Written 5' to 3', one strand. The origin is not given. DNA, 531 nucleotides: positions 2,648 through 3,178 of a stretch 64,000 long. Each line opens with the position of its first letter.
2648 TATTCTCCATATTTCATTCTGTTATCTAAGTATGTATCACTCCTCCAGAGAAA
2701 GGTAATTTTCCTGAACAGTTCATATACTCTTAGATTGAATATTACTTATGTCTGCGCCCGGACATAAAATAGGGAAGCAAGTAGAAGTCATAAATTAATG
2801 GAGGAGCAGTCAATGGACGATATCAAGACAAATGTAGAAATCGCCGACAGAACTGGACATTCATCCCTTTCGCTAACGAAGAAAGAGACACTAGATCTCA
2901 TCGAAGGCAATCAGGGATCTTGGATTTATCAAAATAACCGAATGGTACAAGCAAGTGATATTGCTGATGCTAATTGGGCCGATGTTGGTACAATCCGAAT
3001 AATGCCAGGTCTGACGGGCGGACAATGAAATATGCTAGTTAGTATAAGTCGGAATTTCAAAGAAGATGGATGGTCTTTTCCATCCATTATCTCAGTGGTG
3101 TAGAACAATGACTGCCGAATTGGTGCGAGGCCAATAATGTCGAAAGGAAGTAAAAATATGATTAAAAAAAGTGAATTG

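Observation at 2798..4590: E2-less ubiquitin-like cassette: a GG-Q Ubl, one polypeptide fusing E1 adenylation and JAMM protease domains, and a coupled 77-aa acidic protein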

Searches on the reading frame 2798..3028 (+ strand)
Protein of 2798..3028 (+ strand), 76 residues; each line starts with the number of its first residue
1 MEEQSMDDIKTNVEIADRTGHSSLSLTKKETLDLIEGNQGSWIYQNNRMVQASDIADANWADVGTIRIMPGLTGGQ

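Call 3: search_protein_families(library=pfam, proteins=[window:2798-3028:+], max_evalue=1)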
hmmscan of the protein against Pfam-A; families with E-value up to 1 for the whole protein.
window:2798-3028:+ (76 aa): 1 family
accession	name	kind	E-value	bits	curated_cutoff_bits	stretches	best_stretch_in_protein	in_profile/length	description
PF14083.11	PGDYG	-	0.14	12.9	27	1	13-47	51-85/102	PGDYG protein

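Call 4: search_protein_families(library=padloc, proteins=[window:2798-3028:+], max_evalue=1)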
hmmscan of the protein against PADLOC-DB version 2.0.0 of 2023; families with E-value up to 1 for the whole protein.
window:2798-3028:+ (76 aa): 0 families

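Call 5: search_protein_families(library=ncbifam, proteins=[window:2798-3028:+], max_evalue=1)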
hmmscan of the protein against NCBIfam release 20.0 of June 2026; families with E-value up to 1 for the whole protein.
window:2798-3028:+ (76 aa): 1 family
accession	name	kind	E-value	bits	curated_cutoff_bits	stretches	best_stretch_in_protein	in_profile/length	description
NF006871.0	PRK09367.1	subfamily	0.1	11.2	524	1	14-58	174-218/505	histidine ammonia-lyase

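Call 30: find_homologous_proteins(query=window:2798-3028:+, max_evalue=0.001)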
Query window:2798-3028:+ (76 aa): 24 proteins with E <= 0.001 among 24 candidates.
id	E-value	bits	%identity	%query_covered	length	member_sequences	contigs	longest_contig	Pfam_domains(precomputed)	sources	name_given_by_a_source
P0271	1.7e-37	144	96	93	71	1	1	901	-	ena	-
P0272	7.3e-37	142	88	99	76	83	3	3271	-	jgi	jgi:hypothetical protein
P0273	1.4e-34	135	87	99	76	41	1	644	-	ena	-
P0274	1.8e-33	131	89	92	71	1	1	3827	-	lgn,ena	-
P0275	6.6e-33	129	86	92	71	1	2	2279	-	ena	-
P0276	6.8e-33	129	87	92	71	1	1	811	-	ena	-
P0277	7.0e-33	129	87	92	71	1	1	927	-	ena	-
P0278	1.3e-32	128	87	92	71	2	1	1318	-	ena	-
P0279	2.4e-32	128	86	92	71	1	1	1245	-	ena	-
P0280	1.4e-31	125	86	92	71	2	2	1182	-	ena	-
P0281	5.2e-31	123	87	89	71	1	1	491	-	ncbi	-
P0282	3.4e-27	111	82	87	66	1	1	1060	-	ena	-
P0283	9.5e-27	110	87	80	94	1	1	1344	-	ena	-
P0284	8.2e-26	107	84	82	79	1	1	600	-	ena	-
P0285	1.1e-21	94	85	71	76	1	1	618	-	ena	-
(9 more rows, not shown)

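Call 33: search_solved_structures(query=A3, max_evalue=10, show_alignments=3)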
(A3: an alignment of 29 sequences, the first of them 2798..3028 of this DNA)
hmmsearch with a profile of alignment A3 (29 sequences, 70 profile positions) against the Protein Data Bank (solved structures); distinct sequences matched with E-value up to 10: 110 (the best 60 are shown).
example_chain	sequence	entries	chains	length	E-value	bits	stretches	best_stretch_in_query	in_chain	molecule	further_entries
8q7r_U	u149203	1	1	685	2.6e-16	62.3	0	34-70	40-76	Ubiquitin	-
8pql_U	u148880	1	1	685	9.7e-16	60.5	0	34-70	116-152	Ubiquitin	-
8pql_E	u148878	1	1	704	1.4e-15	60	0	34-70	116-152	Polyubiquitin-C,Nucleotide exchange factor SIL1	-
5b83_A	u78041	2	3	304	1.2e-07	34.5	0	34-70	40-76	tetra ubiquitin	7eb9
7yui_A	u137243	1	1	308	1.3e-07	34.5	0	34-70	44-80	Polyubiquitin-C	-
5h07_A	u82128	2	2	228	1.3e-05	28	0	34-70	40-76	Polyubiquitin-C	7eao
2w9n_A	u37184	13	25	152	0.0021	21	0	34-70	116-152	UBIQUITIN | Polyubiquitin-C | Polyubiquitin-B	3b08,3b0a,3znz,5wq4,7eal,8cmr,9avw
2zvn_A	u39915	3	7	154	0.0021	21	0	33-70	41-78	UBC protein | Ubiquitin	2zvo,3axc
7tv4_C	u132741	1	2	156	0.0021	21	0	33-70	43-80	Polyubiquitin-C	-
4zqs_A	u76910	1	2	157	0.0022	20.9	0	33-70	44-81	ubiquitin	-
4ksl_D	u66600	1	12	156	0.0022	20.9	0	33-70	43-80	Polyubiquitin-C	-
6n5m_A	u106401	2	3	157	0.0023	20.9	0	33-70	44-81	Polyubiquitin-C | Ubiquitin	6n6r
3u30_A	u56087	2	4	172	0.0033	20.4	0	33-70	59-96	linear di-ubiquitin | Di-Ubiquitin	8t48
5vix_A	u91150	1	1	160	0.0067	19.4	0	34-70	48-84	Polyubiquitin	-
6kbe_G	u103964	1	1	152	0.01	18.8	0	33-70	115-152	Polyubiquitin-C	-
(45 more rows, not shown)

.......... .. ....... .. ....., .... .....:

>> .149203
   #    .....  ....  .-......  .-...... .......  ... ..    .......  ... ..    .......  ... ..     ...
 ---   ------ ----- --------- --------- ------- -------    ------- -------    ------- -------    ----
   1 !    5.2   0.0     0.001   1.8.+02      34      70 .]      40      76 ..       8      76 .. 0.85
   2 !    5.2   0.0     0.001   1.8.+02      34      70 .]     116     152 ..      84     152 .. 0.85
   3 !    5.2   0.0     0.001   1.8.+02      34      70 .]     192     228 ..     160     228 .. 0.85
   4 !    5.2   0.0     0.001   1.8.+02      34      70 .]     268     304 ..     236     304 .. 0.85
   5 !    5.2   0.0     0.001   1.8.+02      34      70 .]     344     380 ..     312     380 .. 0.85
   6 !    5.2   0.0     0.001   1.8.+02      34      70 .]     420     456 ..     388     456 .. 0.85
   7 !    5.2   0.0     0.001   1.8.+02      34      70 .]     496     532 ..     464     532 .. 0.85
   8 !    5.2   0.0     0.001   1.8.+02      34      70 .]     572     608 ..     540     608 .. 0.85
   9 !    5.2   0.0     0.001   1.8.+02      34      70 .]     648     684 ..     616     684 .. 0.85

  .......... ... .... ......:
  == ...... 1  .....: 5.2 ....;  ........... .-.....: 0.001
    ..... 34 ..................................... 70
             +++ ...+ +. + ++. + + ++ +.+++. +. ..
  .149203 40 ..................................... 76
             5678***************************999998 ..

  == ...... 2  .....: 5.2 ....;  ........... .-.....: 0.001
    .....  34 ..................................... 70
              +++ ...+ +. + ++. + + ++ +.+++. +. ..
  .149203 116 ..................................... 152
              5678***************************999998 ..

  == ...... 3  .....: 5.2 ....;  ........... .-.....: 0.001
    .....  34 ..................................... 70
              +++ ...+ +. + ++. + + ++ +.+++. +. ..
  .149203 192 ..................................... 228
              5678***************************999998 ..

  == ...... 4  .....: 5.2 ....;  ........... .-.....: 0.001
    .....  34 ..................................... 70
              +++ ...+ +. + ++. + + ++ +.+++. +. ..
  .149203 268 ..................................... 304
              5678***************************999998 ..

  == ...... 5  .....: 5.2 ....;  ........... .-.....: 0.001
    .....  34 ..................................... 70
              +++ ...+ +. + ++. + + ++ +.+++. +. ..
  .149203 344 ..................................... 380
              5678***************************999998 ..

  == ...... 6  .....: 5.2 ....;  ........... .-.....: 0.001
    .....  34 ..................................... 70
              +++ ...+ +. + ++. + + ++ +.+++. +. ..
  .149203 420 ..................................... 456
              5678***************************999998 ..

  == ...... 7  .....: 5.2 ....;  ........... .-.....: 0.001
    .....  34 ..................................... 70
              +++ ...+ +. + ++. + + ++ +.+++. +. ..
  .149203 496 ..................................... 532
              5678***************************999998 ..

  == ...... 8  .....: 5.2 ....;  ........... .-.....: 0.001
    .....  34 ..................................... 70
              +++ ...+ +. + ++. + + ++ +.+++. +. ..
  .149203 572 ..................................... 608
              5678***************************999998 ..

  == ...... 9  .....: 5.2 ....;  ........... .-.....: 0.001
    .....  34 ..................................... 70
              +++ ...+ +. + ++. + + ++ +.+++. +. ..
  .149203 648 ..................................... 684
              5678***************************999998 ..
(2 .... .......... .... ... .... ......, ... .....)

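Call 34: search_protein_families(library=pfam, alignment_id=A3, max_evalue=10)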
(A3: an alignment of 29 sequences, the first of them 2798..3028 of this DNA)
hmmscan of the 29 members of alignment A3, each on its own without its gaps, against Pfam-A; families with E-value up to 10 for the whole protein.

A. member 1, window:2798-3028:+ (76 aa): 1 family
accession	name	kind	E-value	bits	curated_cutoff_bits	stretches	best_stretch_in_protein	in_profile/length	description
PF14083.11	PGDYG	-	0.14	12.9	27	1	13-47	51-85/102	PGDYG protein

B. families by the number of members that match (of 29 scanned): 14 families
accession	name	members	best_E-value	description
PF07653.23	SH3_2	2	0.079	Variant SH3 domain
PF02597.26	ThiS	1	0.019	ThiS family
PF21382.2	IntS9_C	1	0.02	Integrator IntS9, C-terminal domain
PF02018.23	CBM_4_9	1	0.039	Carbohydrate binding domain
PF14600.11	CBM_5_12_2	1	0.064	Cellulose-binding domain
PF18655.7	SHIRT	1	0.076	SHIRT domain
PF08140.16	Cuticle_1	1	0.082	Crustacean cuticle protein repeat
PF23469.1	KH_12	1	0.099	KH-domain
PF14083.11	PGDYG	1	0.14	PGDYG protein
PF20561.3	DUF6771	1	0.15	Domain of unknown function (DUF6771)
PF25596.1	CPSase_L_D1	1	0.15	Carbamoyl phosphate synthase preATP-grasp domain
PF11376.13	DUF3179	1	0.16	Protein of unknown function (DUF3179)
PF19062.5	DUF5758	1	0.19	Family of unknown function (DUF5758)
PF00018.34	SH3_1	1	0.22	SH3 domain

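Call 36: find_homologous_proteins(query=A3, max_evalue=0.001)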
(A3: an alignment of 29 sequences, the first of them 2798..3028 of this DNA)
Query A3 (29 sequences) (76 aa, profile of the alignment): 343 proteins with E <= 0.001 among 706 candidates; the best 120 are listed.
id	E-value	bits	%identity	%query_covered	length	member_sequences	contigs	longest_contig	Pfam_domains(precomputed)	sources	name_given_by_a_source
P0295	3.7e-35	137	41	83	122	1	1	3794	-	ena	-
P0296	1.6e-33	132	47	84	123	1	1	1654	-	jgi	jgi:sulfur carrier protein ThiS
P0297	4.6e-33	131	45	84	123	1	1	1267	-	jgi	jgi:sulfur carrier protein ThiS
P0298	1.9e-32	129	45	84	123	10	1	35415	-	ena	-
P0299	1.9e-32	129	43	83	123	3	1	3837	-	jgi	jgi:sulfur carrier protein ThiS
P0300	3.9e-32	128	45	84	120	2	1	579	-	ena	-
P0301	1.2e-29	120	37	83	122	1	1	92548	-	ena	-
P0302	1.7e-29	119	40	92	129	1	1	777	-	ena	-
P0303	5.1e-29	118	51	97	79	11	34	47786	-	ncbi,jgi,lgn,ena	jgi:hypothetical protein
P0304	1.3e-28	116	54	92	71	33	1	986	-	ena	-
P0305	2.3e-28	115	44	92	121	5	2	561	-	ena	-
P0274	8.1e-28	114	89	92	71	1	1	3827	-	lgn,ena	-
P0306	8.4e-28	114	53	92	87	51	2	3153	-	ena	-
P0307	9.5e-28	113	57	92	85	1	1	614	-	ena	-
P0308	9.8e-28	113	51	99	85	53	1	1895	-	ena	-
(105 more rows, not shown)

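Call 42: predict_structure(alignment_id=A4)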
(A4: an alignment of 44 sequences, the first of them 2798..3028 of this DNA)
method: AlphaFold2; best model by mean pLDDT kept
length: 76 residues; sequences in the alignment: 44
mean_pLDDT: 80.8   pTM: 0.61
mean pLDDT of the five models: 80.8, 79.2, 78.6, 78.4, 74.7
residues with pLDDT >= 90: 10; 70-90: 55; 50-70: 6; < 50: 5
segments of 3 or more residues with pLDDT < 50: 1-3
pLDDT, mean of each block of 10 residues (from residue 1): 64 83 88 84 88 86 86 57
secondary structure, 60 per line:
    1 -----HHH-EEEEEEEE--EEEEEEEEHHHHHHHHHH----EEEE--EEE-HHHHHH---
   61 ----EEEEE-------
elements in order: E10-17 E20-27 H28-37 E42-45 E48-50 H52-57 E65-69

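Call 45: fold_search(model_id=the predicted structure, library=pdb)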
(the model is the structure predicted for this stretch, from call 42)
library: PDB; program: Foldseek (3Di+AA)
matches with E <= 10: 765; with E <= 0.001: 0
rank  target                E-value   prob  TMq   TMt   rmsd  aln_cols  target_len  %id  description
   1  3v7o_B                5.4e-03  0.99  0.48  0.23   4.3        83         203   13  Crystal structure of the C-terminal domain of Ebola virus VP30 (strain Reston-89) (released 2012-02-08)
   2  5jne_A                7.1e-03  0.99  0.45  0.14   4.0        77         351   13  E2-SUMO-Siz1 E3-SUMO-PCNA complex (released 2016-08-10)
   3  1wx8_MODEL_1_A        7.5e-03  1.00  0.55  0.46   4.2        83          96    8  Solution Structure of the N-terminal Ubiquitin-like Domain in the 4931431F19Rik Protein (released 2005-07-20)
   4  3tix_C                1.1e-02  0.99  0.50  0.31   3.8        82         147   11  Crystal structure of the Chp1-Tas3 complex core (released 2011-11-16)
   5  2eke_D                1.8e-02  0.97  0.45  0.41   3.8        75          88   12  Structure of a SUMO-binding-motif mimic bound to Smt3p-Ubc9p: conservation of a noncovalent Ubiquitin-like protein-E2  (released 2007-05-29)
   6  7p47_D                1.8e-02  0.96  0.47  0.46   4.6        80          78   12  Structure of the E3 ligase Smc5/Nse2 in complex with Ubc9-SUMO thioester mimetic (released 2021-11-24)
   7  2kd0_MODEL_1_A        2.0e-02  0.93  0.42  0.39   4.8        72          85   10  NMR solution structure of O64736 protein from Arabidopsis thaliana. Northeast Structural Genomics Consortium M (released 2009-02-10)
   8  3qht_A                2.1e-02  0.96  0.47  0.45   3.8        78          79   12  Crystal Structure of the Monobody ySMB-1 bound to yeast SUMO (released 2011-05-11)
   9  7yui_A                2.1e-02  0.96  0.47  0.16   4.3        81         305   11  Crystal structure of HOIL-1L(195-423) in complex with the linear tetra-ubiquitin (released 2023-08-30)
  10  3uqa                  2.1e-02  0.95  0.44  0.23   5.0        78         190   14  Crystal structure of a SMT fusion Peptidyl-prolyl cis-trans isomerase with surface mutation A54E from Burkholderia pseud (released 2011-12-07)
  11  3v61_A                2.3e-02  0.97  0.47  0.47   4.3        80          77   14  Structure of S. cerevisiae PCNA conjugated to SUMO on lysine 164 (released 2012-02-29)
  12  5jne_E                2.3e-02  0.95  0.44  0.13   3.9        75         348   13  E2-SUMO-Siz1 E3-SUMO-PCNA complex (released 2016-08-10)
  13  7mrj_A                2.4e-02  0.95  0.49  0.45   4.4        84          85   10  Crystal structure of a novel ubiquitin-like TINCR (released 2022-03-16)
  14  5d6j_B                2.4e-02  0.94  0.44  0.45   3.9        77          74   10  Crystal structure of a mycobacterial protein (released 2016-03-02)
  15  5yca_A                2.4e-02  0.92  0.42  0.21   5.3        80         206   11  Crystal structure of inner membrane protein Bqt4 in complex with LEM2 (released 2018-11-14)
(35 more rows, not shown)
